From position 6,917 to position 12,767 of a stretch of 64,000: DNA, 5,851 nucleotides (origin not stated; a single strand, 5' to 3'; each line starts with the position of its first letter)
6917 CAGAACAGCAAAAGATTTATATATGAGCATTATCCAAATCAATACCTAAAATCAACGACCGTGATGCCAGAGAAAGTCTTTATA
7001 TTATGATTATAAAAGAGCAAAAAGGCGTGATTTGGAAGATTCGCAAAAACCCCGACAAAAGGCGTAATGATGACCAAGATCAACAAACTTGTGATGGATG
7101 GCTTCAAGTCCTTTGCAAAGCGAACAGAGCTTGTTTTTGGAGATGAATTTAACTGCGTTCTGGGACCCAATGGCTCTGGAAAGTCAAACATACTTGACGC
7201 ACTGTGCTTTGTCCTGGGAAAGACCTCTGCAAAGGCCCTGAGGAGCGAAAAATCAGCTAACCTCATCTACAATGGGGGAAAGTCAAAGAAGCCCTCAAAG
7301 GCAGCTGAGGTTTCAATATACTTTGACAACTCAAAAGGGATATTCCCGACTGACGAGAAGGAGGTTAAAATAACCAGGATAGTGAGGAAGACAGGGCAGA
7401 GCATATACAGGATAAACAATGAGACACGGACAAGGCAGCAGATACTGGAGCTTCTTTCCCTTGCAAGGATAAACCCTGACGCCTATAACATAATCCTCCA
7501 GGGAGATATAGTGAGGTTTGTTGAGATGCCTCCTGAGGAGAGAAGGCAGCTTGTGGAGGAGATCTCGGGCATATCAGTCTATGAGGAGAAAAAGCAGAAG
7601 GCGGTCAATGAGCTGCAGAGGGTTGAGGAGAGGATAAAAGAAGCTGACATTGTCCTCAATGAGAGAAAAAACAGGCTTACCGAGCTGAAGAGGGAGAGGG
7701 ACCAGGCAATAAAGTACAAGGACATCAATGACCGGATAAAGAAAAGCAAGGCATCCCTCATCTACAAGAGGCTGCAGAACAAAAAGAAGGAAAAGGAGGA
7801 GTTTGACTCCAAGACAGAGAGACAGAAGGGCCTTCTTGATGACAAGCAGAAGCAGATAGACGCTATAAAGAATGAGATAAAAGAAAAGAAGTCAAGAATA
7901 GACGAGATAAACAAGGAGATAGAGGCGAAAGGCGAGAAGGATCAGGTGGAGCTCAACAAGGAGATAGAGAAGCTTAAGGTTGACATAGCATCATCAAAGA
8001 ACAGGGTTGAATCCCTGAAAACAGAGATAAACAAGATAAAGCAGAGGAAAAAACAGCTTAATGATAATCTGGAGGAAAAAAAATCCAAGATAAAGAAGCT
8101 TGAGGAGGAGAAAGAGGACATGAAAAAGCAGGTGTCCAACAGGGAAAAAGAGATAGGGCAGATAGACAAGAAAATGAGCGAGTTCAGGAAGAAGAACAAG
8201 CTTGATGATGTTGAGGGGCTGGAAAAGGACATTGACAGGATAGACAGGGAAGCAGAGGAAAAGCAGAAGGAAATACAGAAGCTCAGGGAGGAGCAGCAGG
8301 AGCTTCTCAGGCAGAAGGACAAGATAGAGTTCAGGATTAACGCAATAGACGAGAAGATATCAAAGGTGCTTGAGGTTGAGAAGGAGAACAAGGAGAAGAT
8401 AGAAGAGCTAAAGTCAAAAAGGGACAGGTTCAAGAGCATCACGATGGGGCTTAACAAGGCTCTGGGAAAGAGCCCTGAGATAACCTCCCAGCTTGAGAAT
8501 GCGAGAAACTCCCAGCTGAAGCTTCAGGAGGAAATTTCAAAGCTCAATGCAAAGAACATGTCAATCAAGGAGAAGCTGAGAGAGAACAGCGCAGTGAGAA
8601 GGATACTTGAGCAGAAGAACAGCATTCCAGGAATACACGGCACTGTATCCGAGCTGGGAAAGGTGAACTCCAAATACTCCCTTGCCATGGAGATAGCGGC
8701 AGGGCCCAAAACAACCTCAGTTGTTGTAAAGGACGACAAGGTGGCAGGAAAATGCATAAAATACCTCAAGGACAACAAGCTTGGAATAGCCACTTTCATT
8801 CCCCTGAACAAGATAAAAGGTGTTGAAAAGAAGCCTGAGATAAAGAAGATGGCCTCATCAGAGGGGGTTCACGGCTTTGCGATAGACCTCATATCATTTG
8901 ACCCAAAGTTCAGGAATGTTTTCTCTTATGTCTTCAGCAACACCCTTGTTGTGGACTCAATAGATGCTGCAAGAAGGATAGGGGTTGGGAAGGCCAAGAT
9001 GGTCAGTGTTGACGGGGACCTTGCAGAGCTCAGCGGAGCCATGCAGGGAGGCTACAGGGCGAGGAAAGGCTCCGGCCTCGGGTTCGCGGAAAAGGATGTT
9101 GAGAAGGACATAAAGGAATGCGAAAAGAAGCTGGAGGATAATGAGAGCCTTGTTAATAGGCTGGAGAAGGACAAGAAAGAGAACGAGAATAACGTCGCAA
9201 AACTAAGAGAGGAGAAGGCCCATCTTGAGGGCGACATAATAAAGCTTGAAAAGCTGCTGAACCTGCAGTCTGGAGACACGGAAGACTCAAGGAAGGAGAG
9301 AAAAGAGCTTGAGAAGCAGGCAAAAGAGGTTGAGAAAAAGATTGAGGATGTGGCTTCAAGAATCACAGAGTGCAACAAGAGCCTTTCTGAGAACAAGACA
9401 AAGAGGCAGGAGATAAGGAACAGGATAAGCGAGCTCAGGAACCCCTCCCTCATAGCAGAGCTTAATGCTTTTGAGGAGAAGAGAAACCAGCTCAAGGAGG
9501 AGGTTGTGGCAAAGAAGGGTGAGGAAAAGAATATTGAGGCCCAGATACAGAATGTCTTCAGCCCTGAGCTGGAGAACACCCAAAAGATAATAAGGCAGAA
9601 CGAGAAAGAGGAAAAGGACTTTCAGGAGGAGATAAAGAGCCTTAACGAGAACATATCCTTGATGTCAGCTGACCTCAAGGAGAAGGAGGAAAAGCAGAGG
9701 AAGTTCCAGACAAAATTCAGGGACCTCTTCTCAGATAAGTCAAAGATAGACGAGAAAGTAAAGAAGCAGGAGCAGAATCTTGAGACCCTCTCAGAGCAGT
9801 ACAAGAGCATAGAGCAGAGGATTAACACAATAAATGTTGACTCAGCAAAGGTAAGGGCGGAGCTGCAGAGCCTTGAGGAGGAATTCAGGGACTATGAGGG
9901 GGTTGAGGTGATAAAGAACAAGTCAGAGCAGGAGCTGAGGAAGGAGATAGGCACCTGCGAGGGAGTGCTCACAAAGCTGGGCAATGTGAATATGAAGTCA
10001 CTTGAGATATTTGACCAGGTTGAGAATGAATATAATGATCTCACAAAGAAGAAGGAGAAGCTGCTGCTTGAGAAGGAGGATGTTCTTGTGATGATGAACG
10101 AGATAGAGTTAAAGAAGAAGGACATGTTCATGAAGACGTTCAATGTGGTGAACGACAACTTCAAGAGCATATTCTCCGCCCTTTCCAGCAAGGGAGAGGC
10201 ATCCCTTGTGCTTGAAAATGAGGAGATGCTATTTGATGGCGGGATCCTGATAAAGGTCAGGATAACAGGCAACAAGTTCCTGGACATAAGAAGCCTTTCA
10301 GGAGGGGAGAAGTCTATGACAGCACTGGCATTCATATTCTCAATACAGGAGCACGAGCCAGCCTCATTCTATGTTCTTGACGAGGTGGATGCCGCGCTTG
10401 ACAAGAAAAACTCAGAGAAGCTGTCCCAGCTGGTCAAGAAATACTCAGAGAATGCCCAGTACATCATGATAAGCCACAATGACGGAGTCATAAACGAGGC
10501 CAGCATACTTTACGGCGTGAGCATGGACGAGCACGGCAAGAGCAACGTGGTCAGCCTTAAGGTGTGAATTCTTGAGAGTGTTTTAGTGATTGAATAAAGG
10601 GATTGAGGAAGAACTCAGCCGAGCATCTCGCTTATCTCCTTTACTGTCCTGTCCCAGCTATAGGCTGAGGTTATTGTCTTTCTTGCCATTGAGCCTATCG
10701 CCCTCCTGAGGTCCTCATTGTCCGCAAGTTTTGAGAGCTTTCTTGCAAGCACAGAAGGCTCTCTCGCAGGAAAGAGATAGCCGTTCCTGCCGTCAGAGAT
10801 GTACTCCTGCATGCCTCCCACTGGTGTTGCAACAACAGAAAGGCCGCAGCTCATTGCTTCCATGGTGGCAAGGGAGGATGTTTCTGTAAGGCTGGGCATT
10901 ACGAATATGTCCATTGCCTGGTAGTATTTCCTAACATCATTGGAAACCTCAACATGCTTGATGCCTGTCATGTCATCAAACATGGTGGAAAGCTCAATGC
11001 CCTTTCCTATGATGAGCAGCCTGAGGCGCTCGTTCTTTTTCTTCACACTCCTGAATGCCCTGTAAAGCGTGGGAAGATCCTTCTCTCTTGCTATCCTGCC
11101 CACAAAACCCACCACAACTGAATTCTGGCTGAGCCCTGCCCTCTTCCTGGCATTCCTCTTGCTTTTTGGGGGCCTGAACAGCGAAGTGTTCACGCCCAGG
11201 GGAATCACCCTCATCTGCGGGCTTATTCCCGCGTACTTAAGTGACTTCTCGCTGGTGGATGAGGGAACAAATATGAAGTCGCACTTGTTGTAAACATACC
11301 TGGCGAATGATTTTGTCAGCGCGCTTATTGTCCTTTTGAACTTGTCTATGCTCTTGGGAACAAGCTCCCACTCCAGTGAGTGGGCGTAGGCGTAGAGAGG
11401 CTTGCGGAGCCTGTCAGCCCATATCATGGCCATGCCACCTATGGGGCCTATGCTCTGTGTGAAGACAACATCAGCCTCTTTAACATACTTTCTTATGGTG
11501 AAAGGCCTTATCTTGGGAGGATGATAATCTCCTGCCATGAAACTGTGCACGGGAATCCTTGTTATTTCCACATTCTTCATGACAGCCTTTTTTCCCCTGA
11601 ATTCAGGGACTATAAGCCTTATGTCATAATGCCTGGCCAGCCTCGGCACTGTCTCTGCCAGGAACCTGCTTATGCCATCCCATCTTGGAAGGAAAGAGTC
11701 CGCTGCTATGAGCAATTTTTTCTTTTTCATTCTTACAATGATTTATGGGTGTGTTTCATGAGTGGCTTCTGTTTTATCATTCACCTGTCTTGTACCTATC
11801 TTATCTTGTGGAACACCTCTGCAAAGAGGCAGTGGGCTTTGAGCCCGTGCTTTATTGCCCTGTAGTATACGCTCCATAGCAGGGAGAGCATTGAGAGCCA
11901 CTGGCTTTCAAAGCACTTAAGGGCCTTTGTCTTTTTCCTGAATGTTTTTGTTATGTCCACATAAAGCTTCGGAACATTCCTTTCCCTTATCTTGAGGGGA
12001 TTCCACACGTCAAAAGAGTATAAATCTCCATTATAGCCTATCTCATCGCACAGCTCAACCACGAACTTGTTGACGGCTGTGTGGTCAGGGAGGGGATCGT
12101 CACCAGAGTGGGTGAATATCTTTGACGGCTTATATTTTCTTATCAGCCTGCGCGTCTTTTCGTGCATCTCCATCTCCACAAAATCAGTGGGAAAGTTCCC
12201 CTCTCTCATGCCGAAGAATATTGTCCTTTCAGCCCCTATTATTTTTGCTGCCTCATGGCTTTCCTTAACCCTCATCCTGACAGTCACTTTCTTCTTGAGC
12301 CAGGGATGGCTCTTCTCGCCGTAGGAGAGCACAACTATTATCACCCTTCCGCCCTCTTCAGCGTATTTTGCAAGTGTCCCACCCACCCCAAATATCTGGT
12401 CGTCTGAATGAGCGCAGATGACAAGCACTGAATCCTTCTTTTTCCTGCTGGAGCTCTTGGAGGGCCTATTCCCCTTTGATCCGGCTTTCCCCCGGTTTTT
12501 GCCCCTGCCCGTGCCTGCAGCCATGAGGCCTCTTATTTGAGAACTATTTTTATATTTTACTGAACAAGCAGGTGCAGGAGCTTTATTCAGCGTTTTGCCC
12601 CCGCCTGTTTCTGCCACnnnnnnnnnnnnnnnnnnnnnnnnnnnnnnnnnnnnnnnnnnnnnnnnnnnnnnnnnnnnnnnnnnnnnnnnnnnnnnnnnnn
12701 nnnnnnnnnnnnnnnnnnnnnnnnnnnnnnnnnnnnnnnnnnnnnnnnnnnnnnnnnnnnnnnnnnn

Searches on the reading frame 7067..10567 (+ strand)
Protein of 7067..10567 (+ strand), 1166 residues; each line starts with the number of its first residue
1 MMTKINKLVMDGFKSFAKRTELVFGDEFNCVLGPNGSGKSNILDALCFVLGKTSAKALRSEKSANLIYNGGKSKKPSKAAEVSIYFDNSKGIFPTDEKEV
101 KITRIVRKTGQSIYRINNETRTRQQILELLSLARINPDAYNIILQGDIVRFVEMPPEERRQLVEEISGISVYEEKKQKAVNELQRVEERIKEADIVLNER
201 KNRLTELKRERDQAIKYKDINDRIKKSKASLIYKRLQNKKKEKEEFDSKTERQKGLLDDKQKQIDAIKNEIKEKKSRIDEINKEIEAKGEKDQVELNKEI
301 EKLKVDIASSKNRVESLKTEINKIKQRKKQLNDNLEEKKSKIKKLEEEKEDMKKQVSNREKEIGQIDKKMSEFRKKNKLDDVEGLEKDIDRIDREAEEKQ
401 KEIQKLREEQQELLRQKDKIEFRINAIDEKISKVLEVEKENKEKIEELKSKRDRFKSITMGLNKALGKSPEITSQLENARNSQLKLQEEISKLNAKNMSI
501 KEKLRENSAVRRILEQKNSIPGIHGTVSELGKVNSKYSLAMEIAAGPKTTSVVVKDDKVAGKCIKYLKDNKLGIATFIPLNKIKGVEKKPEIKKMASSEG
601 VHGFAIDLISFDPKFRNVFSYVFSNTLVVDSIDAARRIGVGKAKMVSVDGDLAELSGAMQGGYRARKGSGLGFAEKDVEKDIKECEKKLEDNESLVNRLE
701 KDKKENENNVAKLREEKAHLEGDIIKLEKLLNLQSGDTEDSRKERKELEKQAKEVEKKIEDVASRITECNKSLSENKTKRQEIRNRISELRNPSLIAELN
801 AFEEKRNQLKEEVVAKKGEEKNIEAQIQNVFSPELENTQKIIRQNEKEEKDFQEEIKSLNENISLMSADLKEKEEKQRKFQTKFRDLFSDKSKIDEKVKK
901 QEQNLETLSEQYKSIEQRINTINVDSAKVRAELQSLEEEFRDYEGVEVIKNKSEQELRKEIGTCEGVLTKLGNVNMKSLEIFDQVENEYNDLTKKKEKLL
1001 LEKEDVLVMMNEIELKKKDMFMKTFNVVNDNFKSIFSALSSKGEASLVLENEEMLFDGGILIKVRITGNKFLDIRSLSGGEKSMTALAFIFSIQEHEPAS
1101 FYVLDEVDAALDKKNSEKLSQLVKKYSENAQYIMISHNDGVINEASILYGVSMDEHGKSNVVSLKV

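Call 14: search_protein_families(library=pfam, proteins=[window:7067-10567:+], max_evalue=0.00001)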
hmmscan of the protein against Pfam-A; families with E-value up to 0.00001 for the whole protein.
window:7067-10567:+ (1166 aa): 5 families
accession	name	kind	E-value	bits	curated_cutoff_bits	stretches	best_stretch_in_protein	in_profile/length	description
PF02463.25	SMC_N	-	1.2e-40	139.7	40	1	5-1159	2-219/220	RecF/RecN/SMC N terminal domain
PF06470.18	SMC_hinge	-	6.7e-32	110.8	22.5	1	521-638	2-115/116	SMC proteins Flexible Hinge Domain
PF13476.12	AAA_23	-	9e-19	69.3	27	1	7-216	1-198/201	AAA domain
PF13175.12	AAA_15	-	5.3e-13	49.8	32.1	1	4-361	2-265/374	AAA ATPase domain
PF13304.12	AAA_21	-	1.9e-08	35.2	27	0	28-85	1-63/304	AAA domain, putative AbiEii toxin, Type IV TA system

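Call 75: search_protein_families(library=ncbifam, proteins=[window:7067-10567:+], max_evalue=0.00001)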
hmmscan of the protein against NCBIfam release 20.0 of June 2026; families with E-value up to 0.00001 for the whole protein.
window:7067-10567:+ (1166 aa): 19 families
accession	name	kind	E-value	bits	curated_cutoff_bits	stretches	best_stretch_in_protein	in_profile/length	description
TIGR02169.1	SMC_prok_A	equivalog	1.6e-258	860.7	729.4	1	5-1165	2-1164/1165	chromosome segregation protein SMC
TIGR02168.1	SMC_prok_B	equivalog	8.6e-207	689.5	567.35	1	5-1165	2-1180/1181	chromosome segregation protein SMC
NF045487.1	ASRP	equivalog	2.7e-32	112.1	300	3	676-1133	159-586/593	archaea-specific SMC-related protein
NF045780.1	TrlF_fam_ATP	equivalog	2e-22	79.8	350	1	7-506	297-782/944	TrlF family AAA-like ATPase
NF003034.1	PRK03918.1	equivalog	9.1e-20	70.2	700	1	4-450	2-433/878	DNA double-strand break repair ATPase Rad50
NF041035.1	Rad50_Halo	equivalog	5.9e-16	58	1000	1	4-519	2-503/883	DNA double-strand break repair ATPase Rad50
NF002572.0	PRK02224.1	equivalog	5e-15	54.9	1087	1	4-173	2-165/888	DNA double-strand break repair ATPase Rad50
NF002244.0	PRK01156.1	equivalog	4.4e-13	48.2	847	1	1072-1163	797-893/895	DNA double-strand break repair ATPase Rad50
TIGR00611.2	recf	equivalog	9.4e-09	34.9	172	1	5-238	1-207/339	DNA replication/repair protein RecF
NF010068.0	PRK13548.1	equivalog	9.7e-09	34.7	261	0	1066-1133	127-196/261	heme ABC transporter ATP-binding protein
NF040873.1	AztA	equivalog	2.2e-08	33.9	220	0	1062-1145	105-185/191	zinc ABC transporter ATP-binding protein AztA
NF041034.1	Rad50_Sulf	equivalog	6.1e-08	31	1000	0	4-529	2-528/872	DNA double-strand break repair ATPase Rad50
TIGR00634.1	recN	equivalog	7e-08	31.8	407.85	0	18-372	14-378/563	DNA repair protein RecN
TIGR04523.1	Mplasa_alph_rch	subfamily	7.2e-08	30.8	270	0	160-506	328-649/745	helix-rich protein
TIGR00618.1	sbcc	subfamily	4.5e-07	28.2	478.5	1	4-326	2-337/1043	exonuclease subunit SbcC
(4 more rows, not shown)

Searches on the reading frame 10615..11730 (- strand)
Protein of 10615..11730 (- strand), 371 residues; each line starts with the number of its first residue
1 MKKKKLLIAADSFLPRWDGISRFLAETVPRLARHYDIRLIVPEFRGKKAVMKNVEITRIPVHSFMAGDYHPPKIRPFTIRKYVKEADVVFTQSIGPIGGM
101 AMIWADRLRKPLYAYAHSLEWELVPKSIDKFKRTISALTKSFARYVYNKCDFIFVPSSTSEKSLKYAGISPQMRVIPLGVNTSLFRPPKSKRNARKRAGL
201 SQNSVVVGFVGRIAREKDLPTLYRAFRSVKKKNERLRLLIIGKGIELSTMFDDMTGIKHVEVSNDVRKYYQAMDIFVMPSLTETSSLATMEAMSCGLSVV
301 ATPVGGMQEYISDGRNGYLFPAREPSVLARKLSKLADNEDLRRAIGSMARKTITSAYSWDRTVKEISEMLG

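Call 47: search_protein_families(library=pfam, proteins=[window:10615-11730:-], max_evalue=0.00001)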
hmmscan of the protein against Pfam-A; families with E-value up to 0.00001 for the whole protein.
window:10615-11730:- (371 aa): 5 families
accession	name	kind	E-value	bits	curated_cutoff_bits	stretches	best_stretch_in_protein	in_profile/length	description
PF13692.12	Glyco_trans_1_4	-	1.8e-32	113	27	1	206-338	3-142/142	Glycosyl transferases group 1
PF00534.26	Glycos_transf_1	-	3.2e-32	111.8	26.4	1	191-351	2-171/172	Glycosyl transferases group 1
PF13439.12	Glyco_transf_4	-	8.3e-17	62.2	28.5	1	18-183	2-169/170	Glycosyltransferase Family 4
PF13524.12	Glyco_trans_1_2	-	1.5e-11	44.9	25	1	225-366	5-142/144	Glycosyl transferase-like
PF20706.3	GT4-conflict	-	3.6e-06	26.7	26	1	198-363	193-382/385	Family 4 Glycosyltransferase in conflict systems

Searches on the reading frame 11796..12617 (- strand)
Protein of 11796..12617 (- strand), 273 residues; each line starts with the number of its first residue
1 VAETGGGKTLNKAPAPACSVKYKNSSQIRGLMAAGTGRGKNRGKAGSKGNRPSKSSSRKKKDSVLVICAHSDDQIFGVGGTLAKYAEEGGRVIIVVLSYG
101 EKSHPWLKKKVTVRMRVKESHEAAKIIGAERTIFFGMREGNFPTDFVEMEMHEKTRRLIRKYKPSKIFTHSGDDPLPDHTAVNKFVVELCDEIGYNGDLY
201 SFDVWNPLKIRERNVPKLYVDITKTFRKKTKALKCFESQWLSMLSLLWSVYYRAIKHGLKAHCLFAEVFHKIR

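Call 47: search_protein_families(library=pfam, proteins=[window:11796-12617:-], max_evalue=0.00001)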
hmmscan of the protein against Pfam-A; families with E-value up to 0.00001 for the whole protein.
window:11796-12617:- (273 aa): 1 family
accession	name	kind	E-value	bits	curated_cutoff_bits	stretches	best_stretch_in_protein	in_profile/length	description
PF02585.22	PIG-L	-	1.1e-24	87.8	28.2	1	65-189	1-128/129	GlcNAc-PI de-N-acetylase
